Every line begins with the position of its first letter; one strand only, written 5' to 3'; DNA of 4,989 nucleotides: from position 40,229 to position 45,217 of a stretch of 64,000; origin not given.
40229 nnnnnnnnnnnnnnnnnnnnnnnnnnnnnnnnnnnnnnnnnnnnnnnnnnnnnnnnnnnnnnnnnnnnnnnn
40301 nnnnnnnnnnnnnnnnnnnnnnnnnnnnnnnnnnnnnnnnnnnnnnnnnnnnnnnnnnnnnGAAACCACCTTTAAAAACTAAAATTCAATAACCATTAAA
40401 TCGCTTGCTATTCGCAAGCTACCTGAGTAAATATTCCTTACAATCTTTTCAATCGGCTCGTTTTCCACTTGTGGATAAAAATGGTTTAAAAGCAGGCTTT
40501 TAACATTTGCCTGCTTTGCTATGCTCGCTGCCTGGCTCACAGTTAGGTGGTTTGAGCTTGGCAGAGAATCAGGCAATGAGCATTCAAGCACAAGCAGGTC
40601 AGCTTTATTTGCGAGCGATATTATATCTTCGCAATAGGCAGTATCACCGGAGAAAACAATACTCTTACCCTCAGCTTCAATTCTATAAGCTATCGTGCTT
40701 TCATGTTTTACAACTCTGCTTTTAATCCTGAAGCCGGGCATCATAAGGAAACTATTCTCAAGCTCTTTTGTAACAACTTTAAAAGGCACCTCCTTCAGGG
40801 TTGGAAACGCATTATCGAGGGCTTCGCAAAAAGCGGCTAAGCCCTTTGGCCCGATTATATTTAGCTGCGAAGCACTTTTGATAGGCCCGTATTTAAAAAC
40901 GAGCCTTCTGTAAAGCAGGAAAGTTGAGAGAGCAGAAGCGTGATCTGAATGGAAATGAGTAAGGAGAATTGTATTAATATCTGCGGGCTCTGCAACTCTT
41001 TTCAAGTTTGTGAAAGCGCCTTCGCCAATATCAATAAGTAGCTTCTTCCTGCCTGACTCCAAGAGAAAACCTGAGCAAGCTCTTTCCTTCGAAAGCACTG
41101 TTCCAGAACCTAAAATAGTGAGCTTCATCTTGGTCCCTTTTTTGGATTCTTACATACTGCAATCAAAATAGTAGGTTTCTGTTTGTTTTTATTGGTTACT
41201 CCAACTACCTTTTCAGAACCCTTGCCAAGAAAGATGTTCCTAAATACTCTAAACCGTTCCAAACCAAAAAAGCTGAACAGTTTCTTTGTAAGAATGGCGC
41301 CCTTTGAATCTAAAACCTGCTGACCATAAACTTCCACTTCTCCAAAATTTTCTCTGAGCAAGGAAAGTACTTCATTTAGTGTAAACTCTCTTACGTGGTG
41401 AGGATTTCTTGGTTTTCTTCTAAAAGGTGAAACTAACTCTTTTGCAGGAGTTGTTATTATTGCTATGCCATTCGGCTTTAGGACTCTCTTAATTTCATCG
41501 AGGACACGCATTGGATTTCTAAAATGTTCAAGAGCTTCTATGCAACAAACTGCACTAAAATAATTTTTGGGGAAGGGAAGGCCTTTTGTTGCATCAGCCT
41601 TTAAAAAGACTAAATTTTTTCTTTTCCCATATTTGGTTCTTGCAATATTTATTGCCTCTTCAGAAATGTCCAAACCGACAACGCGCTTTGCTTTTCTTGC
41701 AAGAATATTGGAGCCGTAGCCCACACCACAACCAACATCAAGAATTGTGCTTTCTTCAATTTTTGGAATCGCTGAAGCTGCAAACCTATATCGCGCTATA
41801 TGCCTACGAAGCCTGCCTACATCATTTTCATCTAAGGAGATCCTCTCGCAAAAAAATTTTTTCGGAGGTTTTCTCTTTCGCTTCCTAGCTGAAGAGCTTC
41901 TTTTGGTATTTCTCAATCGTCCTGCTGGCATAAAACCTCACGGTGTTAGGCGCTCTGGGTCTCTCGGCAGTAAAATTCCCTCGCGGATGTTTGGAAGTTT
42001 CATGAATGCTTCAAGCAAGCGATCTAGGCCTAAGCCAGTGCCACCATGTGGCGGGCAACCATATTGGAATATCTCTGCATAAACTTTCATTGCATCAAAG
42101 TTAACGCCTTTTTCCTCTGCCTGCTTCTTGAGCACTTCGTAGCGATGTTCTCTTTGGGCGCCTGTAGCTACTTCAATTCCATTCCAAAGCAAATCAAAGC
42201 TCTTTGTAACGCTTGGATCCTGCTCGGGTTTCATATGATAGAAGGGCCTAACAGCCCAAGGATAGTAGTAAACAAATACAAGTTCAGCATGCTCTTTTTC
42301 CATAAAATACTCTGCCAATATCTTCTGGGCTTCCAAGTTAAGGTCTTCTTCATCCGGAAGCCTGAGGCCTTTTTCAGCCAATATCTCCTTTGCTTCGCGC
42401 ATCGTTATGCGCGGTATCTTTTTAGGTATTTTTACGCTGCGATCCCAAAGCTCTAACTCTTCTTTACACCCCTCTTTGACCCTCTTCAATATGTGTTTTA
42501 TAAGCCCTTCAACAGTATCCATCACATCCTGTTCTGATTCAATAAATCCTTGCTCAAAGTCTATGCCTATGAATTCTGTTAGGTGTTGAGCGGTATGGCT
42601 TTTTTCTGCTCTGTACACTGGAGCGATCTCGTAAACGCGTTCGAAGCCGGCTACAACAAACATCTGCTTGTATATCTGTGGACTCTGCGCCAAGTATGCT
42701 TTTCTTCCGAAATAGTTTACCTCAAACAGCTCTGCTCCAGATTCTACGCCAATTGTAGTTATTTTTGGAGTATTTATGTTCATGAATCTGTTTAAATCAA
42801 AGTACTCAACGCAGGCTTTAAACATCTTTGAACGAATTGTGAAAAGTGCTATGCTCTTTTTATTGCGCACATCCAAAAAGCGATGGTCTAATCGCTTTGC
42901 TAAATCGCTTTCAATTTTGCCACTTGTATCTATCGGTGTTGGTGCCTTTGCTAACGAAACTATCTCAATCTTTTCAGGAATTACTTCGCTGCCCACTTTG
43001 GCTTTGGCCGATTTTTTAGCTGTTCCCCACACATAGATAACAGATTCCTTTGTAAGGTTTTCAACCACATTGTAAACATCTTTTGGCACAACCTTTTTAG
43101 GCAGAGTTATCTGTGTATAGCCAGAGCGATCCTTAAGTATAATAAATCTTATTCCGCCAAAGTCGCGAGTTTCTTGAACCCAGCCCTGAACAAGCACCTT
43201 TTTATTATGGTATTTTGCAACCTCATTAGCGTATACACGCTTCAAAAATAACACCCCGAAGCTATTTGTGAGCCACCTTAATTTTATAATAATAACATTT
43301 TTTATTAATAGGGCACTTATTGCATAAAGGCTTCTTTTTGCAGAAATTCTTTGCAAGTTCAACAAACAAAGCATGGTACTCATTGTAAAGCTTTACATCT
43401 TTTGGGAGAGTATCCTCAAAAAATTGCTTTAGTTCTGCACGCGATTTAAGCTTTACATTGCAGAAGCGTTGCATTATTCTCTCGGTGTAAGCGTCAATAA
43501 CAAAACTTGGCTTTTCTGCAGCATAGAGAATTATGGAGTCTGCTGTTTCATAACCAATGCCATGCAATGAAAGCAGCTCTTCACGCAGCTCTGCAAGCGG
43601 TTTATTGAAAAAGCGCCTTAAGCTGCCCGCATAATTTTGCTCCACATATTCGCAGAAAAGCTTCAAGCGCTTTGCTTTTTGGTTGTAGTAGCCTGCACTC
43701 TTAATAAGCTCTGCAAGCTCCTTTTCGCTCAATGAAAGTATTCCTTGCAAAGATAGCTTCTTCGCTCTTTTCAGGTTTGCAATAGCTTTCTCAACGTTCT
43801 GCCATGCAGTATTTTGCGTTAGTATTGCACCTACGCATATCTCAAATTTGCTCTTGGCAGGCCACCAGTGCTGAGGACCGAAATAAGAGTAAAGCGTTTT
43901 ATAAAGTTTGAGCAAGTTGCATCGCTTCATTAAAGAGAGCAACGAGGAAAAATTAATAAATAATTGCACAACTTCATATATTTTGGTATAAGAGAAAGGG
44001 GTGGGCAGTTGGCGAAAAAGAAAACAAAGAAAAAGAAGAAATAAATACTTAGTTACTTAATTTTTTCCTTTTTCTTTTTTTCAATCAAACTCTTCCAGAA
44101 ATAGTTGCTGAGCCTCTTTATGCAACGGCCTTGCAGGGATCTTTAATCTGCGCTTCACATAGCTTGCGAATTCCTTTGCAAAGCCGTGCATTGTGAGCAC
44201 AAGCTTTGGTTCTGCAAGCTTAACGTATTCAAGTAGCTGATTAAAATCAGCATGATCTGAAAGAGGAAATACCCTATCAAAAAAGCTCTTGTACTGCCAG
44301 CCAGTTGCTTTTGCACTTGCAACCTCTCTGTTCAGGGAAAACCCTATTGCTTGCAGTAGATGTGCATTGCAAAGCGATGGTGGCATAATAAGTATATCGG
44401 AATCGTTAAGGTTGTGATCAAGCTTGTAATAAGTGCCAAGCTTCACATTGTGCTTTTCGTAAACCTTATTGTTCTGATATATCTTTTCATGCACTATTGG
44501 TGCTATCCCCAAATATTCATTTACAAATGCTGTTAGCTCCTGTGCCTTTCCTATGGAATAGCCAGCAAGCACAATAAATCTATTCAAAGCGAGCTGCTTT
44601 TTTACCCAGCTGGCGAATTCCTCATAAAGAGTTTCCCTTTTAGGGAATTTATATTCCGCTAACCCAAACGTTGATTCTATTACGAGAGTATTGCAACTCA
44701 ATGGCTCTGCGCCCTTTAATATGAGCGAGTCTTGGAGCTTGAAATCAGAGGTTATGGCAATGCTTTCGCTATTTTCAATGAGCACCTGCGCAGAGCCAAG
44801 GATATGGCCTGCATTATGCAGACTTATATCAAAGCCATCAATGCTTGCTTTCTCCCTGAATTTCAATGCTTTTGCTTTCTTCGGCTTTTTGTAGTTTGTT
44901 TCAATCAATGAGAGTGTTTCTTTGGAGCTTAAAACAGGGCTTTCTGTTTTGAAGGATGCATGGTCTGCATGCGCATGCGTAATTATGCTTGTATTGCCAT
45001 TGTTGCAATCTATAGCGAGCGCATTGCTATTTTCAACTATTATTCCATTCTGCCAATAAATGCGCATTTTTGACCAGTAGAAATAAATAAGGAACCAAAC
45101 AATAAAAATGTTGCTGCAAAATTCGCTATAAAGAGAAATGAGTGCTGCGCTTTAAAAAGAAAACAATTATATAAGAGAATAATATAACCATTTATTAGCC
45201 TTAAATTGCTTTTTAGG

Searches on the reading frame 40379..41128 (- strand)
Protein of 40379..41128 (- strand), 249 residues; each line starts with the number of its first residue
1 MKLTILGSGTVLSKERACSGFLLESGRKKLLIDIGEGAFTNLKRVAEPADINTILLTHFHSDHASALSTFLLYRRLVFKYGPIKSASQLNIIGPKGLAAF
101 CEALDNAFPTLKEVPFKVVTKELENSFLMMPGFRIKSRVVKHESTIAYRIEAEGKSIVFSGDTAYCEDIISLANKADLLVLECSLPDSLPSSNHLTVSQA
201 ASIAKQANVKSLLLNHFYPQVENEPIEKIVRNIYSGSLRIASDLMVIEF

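Call 21: search_protein_families(library=pfam, proteins=[window:40379-41128:-], max_evalue=0.001)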
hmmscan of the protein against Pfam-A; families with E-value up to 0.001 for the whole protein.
window:40379-41128:- (249 aa): 3 families
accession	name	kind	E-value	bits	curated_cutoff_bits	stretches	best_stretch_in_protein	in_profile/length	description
PF12706.13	Lactamase_B_2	-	6.6e-18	65.5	27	1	30-217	3-200/200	Beta-lactamase superfamily domain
PF00753.33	Lactamase_B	-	2.5e-13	50.8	22.7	1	16-174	4-161/196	Metallo-beta-lactamase superfamily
PF23023.1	Anti-Pycsar_Apyc1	-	2.4e-06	27.7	50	1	3-200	5-205/250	Anti-Pycsar protein Apyc1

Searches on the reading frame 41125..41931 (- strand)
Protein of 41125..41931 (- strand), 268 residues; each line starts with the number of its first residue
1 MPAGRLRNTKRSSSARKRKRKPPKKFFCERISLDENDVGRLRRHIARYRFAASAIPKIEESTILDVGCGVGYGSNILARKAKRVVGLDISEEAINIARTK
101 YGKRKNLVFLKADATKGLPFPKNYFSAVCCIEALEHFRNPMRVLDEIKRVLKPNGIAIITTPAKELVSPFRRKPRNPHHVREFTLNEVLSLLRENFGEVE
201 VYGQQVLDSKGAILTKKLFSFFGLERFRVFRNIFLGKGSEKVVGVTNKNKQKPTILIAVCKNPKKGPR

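Call 21: search_protein_families(library=pfam, proteins=[window:41125-41931:-], max_evalue=0.001)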
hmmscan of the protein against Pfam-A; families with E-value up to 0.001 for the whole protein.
window:41125-41931:- (268 aa): 16 families
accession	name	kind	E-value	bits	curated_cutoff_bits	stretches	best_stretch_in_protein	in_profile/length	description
PF08241.18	Methyltransf_11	-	7.5e-28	97.5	21.2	1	64-159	1-95/95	Methyltransferase domain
PF13649.12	Methyltransf_25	-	2.5e-23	83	27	1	63-155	1-97/97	Methyltransferase domain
PF13847.12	Methyltransf_31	-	2.5e-22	79.6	27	1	61-176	5-128/145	Methyltransferase domain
PF13489.12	Methyltransf_23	-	2.9e-20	73.1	27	1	54-171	18-130/164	Methyltransferase domain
PF08242.18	Methyltransf_12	-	9.1e-17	62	30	1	64-156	1-97/98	Methyltransferase domain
PF01209.24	Ubie_methyltran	-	1.9e-09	37.6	20.1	1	36-160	24-152/233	ubiE/COQ5 methyltransferase family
PF07021.18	MetW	-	1e-07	32.2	21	1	60-153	14-104/193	Methionine biosynthesis protein MetW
PF08003.17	Methyltransf_9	-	1.4e-06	28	23.8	1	54-161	110-219/315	Protein of unknown function (DUF1698)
PF03141.22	Methyltransf_29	-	2.4e-06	26.9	23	1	61-163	119-221/506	Putative S-adenosyl-L-methionine-dependent methyltransferase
PF05175.20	MTS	-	7.8e-06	26.1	23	1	52-105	24-79/170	Methyltransferase small domain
PF02353.26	CMAS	-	1.9e-05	24.6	27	1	61-161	64-166/273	Mycolic acid cyclopropane synthetase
PF05219.18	DREV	-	0.00011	21.8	26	1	55-160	90-187/265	DREV methyltransferase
PF13679.12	Methyltransf_32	-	0.00019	21.9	27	1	55-102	21-74/143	Methyltransferase domain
PF05401.17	NodS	-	0.00031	21.1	24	1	61-166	45-151/201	Nodulation protein S (NodS)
PF05724.17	TPMT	-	0.00055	20.1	26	1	61-102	39-80/218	Thiopurine S-methyltransferase (TPMT)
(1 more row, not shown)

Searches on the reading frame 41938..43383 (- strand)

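Call 75: search_protein_families(library=pfam, proteins=[window:41938-43383:-], max_evalue=0.0001)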
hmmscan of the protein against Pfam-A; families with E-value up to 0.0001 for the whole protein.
window:41938-43383:- (481 aa): 2 families
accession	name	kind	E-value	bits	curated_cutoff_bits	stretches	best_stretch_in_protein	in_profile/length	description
PF00152.25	tRNA-synt_2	-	6e-86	288.7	25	1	163-475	4-307/308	tRNA synthetases class II (D, K and N)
PF01336.31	tRNA_anti-codon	-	2.5e-13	50.2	27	1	63-142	1-75/75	OB-fold nucleic acid binding domain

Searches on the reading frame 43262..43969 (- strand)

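Call 21: search_protein_families(library=pfam, proteins=[window:43262-43969:-], max_evalue=0.001)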
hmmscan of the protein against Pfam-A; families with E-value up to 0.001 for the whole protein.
window:43262-43969:- (235 aa): 2 families
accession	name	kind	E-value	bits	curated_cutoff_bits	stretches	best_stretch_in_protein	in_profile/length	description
PF00730.31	HhH-GPD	-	7.9e-20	71.6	26.2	1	46-189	1-107/108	HhH-GPD superfamily base excision DNA repair protein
PF22175.2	Ogg-HhH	-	5.7e-05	23.2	27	1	61-169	34-142/173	8-oxoguanine DNA glycosylase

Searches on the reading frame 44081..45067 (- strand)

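Call 21: search_protein_families(library=pfam, proteins=[window:44081-45067:-], max_evalue=0.001)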
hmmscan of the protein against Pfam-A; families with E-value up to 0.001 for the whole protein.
window:44081-45067:- (328 aa): 1 family
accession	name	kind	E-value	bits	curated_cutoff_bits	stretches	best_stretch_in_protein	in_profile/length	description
PF07521.17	RMMBL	-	1.8e-05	25.1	21.6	1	268-307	12-55/63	Zn-dependent metallo-hydrolase RNA specificity domain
